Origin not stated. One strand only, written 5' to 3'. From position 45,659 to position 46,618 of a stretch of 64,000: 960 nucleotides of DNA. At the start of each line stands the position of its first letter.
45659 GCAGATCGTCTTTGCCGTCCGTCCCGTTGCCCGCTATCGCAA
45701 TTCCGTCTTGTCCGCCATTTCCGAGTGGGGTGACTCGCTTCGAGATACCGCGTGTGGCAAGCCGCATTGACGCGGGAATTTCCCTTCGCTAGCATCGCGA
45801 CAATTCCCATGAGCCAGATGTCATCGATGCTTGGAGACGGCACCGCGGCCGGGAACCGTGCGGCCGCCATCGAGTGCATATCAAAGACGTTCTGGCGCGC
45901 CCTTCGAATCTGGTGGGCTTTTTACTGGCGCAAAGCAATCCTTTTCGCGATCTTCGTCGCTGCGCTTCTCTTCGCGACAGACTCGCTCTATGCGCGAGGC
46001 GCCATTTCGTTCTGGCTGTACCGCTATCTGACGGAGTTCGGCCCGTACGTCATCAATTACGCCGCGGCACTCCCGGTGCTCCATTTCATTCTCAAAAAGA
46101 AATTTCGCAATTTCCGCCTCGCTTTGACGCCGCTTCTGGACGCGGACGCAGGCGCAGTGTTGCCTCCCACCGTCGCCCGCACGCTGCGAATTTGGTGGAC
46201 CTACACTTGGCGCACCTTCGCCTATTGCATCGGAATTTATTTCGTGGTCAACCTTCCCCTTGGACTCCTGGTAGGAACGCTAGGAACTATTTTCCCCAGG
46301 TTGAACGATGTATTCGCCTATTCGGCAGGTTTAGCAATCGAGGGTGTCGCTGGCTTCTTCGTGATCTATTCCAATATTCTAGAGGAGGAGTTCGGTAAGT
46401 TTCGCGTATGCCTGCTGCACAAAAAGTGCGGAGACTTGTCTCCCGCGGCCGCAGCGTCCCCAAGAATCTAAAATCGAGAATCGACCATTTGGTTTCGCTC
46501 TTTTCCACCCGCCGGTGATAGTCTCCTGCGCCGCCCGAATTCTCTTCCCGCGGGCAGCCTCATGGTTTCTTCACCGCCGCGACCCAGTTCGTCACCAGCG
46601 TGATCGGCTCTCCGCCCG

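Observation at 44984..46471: Tandem paralogous 4-TM proteins built from an internally duplicated RIWW..WR module (no family recognised)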

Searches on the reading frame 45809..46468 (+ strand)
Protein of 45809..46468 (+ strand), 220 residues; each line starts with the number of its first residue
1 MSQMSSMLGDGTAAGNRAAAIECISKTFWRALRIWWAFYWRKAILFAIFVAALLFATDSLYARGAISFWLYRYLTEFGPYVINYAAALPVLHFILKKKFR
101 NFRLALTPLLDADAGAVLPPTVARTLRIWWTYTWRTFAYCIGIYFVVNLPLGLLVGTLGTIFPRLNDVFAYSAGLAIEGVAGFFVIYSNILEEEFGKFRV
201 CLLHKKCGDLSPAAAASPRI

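Call 6: search_protein_families(library=pfam, proteins=[window:45809-46468:+], max_evalue=10)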
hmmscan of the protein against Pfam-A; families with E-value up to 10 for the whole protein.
window:45809-46468:+ (220 aa): 1 family
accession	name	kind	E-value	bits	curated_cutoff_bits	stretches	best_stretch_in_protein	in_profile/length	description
PF18036.7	Ubiquitin_4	-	3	8.4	22.8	1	124-140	43-59/89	Ubiquitin-like domain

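Call 7: search_protein_families(library=ncbifam, proteins=[window:45809-46468:+], max_evalue=10)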
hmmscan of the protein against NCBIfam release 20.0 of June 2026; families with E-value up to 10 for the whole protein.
window:45809-46468:+ (220 aa): 1 family
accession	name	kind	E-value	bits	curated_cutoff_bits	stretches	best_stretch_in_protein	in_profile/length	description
NF033887.1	conj_TraX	equivalog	0.98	9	100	1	21-61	63-103/163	conjugal transfer protein TraX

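Call 48: search_protein_families(library=padloc, proteins=[window:45809-46468:+], max_evalue=1)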
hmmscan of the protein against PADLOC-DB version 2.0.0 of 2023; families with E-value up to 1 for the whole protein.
window:45809-46468:+ (220 aa): 0 families

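Call 49: search_protein_families(library=phrogs, proteins=[window:45809-46468:+], max_evalue=1)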
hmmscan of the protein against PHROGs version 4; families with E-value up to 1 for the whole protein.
window:45809-46468:+ (220 aa): 0 families

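Call 62: predict_structure(alignment_id=A3)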
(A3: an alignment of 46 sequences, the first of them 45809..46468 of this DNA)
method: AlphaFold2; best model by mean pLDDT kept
length: 220 residues; sequences in the alignment: 46
mean_pLDDT: 85.9   pTM: 0.77
mean pLDDT of the five models: 85.9, 85.3, 85.0, 81.7, 81.1
residues with pLDDT >= 90: 153; 70-90: 27; 50-70: 24; < 50: 16
segments of 3 or more residues with pLDDT < 50: 9-19
pLDDT, mean of each block of 10 residues (from residue 1): 52 45 82 95 96 97 98 96 96 94 89 75 96 96 94 94 94 91 93 90 74 52
secondary structure, 60 per line:
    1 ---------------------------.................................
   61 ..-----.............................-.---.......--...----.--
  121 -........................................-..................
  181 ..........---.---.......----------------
elements in order: H28-62 H68-96 E102-108 H122-161 H163-190 E198-204

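Call 65: find_homologous_proteins(query=window:45809-46468:+, max_evalue=1e-10)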
Query window:45809-46468:+ (220 aa): 187 proteins with E <= 1e-10 among 2297 candidates; the best 120 are listed.
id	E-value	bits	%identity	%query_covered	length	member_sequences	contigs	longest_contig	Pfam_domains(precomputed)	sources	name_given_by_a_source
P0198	9.4e-143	492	100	100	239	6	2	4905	-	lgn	-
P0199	1.4e-95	337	76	92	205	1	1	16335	-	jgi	jgi:hypothetical protein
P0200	1.5e-85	305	63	100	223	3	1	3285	-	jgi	jgi:hypothetical protein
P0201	2.9e-83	297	68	92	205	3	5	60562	-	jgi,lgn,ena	jgi:hypothetical protein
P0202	5.6e-81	290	59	98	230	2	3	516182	-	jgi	jgi:hypothetical protein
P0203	9.9e-77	276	64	99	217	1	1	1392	-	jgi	jgi:hypothetical protein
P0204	2.4e-67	245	62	89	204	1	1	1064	-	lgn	-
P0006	1.9e-61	226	50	100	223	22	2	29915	-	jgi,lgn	jgi:purine-cytosine permease-like protein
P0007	2.1e-58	216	50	99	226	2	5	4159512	-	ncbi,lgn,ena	ncbi:MAG: hypothetical protein WBF06_10405 [Candidatus Acidiferrales bacterium]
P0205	3.3e-54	202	47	93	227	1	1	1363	-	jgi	jgi:hypothetical protein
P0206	7.5e-50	188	46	91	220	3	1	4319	-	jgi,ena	-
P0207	1.2e-49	187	46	92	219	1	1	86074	-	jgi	jgi:hypothetical protein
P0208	3.7e-48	182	45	93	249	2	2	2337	-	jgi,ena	jgi:hypothetical protein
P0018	3.7e-44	169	40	94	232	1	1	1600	-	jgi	jgi:hypothetical protein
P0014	4.2e-44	169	38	99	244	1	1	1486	-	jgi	jgi:hypothetical protein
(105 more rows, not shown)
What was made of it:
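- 45809..46471 (+): Gene 2 (g2): a 220-aa, 4-TM paralogue with the same two-module architecture. Orthologues P0199-P0204 are 59-76% identical (call 65).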

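Call 66: find_encoding_contigs(protein=P0202, flank=7000, max_places=2)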
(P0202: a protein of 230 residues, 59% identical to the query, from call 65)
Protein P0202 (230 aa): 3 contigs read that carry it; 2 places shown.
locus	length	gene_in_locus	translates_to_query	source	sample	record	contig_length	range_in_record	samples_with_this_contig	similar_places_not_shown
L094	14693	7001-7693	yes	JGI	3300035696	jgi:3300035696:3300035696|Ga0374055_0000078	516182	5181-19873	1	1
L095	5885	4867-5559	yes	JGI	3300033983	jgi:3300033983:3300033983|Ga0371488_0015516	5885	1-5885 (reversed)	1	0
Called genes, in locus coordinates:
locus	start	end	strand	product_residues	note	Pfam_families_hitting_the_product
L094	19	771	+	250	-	PF02348:CTP_transf_3, PF12804:NTP_transf_3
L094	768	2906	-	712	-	-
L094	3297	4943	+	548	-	PF06418:CTP_synth_N, PF00117:GATase, PF07722:Peptidase_C26 (weak)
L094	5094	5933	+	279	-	PF00793:DAHP_synth_1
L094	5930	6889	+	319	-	PF13580:SIS_2 (faint), PF01380:SIS, PF00571:CBS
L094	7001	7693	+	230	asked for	-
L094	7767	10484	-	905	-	PF00069:Pkinase, PF03109:ABC1 (faint), PF07714:PK_Tyr_Ser-Thr, PF26550:Tricorn_2nd (faint), PF07676:PD40 (weak), PF26549:Tricorn_N, PF07676:PD40 (weak), PF26549:Tricorn_N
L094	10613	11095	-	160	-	PF00210:Ferritin, PF02915:Rubrerythrin (weak)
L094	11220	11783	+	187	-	PF13419:HAD_2 (weak), PF00702:Hydrolase, PF08282:Hydrolase_3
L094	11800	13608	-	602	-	PF02837:Glyco_hydro_2_N, PF22666:Glyco_hydro_2_N2, PF00703:Glyco_hydro_2, PF02836:Glyco_hydro_2_C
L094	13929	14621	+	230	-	PF03162:Y_phosphatase2, PF13350:Y_phosphatase3 (weak), PF22741:PTP-NADK, PF00782:DSPc (weak), PF14566:PTPlike_phytase (weak), PF22784:PTP-SAK, PF22785:Tc-R-P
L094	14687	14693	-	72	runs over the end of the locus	-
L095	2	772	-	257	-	?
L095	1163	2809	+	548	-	PF06418:CTP_synth_N, PF00117:GATase, PF07722:Peptidase_C26 (weak)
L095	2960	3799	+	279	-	PF00793:DAHP_synth_1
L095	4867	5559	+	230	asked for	-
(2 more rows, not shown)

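Call 67: find_encoding_contigs(protein=P0201, flank=7000, max_places=2)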
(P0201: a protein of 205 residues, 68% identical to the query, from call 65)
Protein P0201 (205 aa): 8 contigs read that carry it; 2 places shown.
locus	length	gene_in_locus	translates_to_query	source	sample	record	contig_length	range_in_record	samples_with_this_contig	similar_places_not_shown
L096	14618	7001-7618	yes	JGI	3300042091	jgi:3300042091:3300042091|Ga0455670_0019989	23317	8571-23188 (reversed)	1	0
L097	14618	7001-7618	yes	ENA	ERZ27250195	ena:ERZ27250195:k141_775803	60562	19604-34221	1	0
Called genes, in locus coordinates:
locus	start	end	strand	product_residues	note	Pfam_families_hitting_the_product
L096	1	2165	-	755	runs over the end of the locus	-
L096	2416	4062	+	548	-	PF06418:CTP_synth_N, PF00117:GATase, PF07722:Peptidase_C26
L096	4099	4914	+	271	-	-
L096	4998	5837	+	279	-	PF00793:DAHP_synth_1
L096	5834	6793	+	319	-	PF01380:SIS, PF00571:CBS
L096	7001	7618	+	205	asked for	-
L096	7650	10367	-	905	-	PF00069:Pkinase, PF07714:PK_Tyr_Ser-Thr, PF03109:ABC1 (weak), PF26550:Tricorn_2nd, PF25174:Beta-prop_THOC3 (weak), PF07676:PD40 (weak), PF26549:Tricorn_N, PF07676:PD40 (weak), +2 more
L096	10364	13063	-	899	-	PF00069:Pkinase, PF03109:ABC1 (faint), PF07714:PK_Tyr_Ser-Thr, PF01636:APH (weak), PF07676:PD40 (faint), PF26550:Tricorn_2nd (faint), PF26549:Tricorn_N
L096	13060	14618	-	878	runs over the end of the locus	PF00069:Pkinase, PF01636:APH (faint), PF07714:PK_Tyr_Ser-Thr, PF26549:Tricorn_N, PF26550:Tricorn_2nd (weak), PF07676:PD40 (weak), PF26549:Tricorn_N (weak), PF07676:PD40 (weak), +4 more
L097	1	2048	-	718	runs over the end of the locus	-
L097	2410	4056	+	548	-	PF06418:CTP_synth_N, PF00117:GATase, PF07722:Peptidase_C26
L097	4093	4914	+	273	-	-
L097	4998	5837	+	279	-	PF00793:DAHP_synth_1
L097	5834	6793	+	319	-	PF01380:SIS, PF00571:CBS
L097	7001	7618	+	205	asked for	-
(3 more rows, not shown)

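Call 72: fold_search(model_id=the predicted structure, library=pdb)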
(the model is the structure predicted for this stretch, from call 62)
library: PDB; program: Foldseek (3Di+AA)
matches with E <= 10: 37; with E <= 0.001: 0
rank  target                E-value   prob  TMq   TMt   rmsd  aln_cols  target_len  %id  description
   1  9s98_A                3.0e+00  0.07  0.15  0.18  15.3       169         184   14  CdvB2 filament - high twist, class A (released 2026-01-28)
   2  9s98_C                3.7e+00  0.06  0.15  0.18  18.0       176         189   11  CdvB2 filament - high twist, class A (released 2026-01-28)
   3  9taq_C                4.1e+00  0.08  0.19  0.29  11.0       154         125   13  De novo photoenzyme variant ABLE-E116C-TXT H49A-L42T (photoABLE1 precursor) in complex with substrate (released 2026-03-25)
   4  5mlz                  4.4e+00  0.14  0.32  0.23   8.3       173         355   10  Dolichyl phosphate mannose synthase in complex with GDP and Mg2+ (released 2017-08-09)
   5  8oyy_B                4.4e+00  0.06  0.20  0.19  15.0       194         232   10  De novo designed soluble GPCR-like fold GLF_32 (released 2023-10-18)
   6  8k1p_A                4.6e+00  0.05  0.23  0.13  22.9       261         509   14  mycobacterial efflux pump, ADP+vanadate bound state (released 2024-07-17)
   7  2gl8_D                4.6e+00  0.04  0.16  0.18  16.2       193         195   12  Human Retinoic acid receptor RXR-gamma ligand-binding domain (released 2006-04-18)
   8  6akx_B                4.6e+00  0.04  0.15  0.11  13.0       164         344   15  The Crystal structure of Human Chemokine Receptor CCR5 in complex with compound 21 (released 2018-10-24)
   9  1ya9                  4.6e+00  0.02  0.13  0.16  14.7       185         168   14  Crystal Structure of the 22kDa N-Terminal Fragment of Mouse Apolipoprotein E (released 2005-06-07)
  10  8fn1_A                4.9e+00  0.06  0.19  0.16  11.8       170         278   15  CryoEM structure of Go-coupled NTSR1 (released 2023-03-29)
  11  9p86_R                4.9e+00  0.04  0.18  0.15  12.2       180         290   14  NTSR1-G11-NTS(8-13) Complex in the Canonical, AHD Open State (C-Open-Apo) (released 2026-03-25)
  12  9a1t_MODEL_1_A        4.9e+00  0.02  0.13  0.11  17.3       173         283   12  SARS-CoV-2 nsp7-8 polyprotein (released 2022-12-16)
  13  6xbm_R                5.4e+00  0.03  0.14  0.11  13.9       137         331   14  Structure of human SMO-Gi complex with 24(S),25-EC (released 2020-09-30)
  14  9boj                  6.0e+00  0.04  0.18  0.14  12.8       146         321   12  Structure of human Xk-related protein 4 (released 2025-05-14)
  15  5mm1                  6.4e+00  0.20  0.37  0.25   5.4       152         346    9  Dolichyl phosphate mannose synthase in complex with GDP and dolichyl phosphate mannose (released 2017-08-09)
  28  9doo_F                8.4e+00  0.08  0.25  0.16  16.7       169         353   11  Cryo-EM structure of LptB2FG apo-III (released 2025-11-19)
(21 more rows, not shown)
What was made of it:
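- Closest known: TM domain of Pyrococcus dolichyl-phosphate mannose synthase. Same: It is the highest TM-score fold match to the g2 model (call 72).
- The top fold hit by TM-score is the 4-TM domain of dolichyl-phosphate mannose synthase (TM 0.37, E 6.4; call 72).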
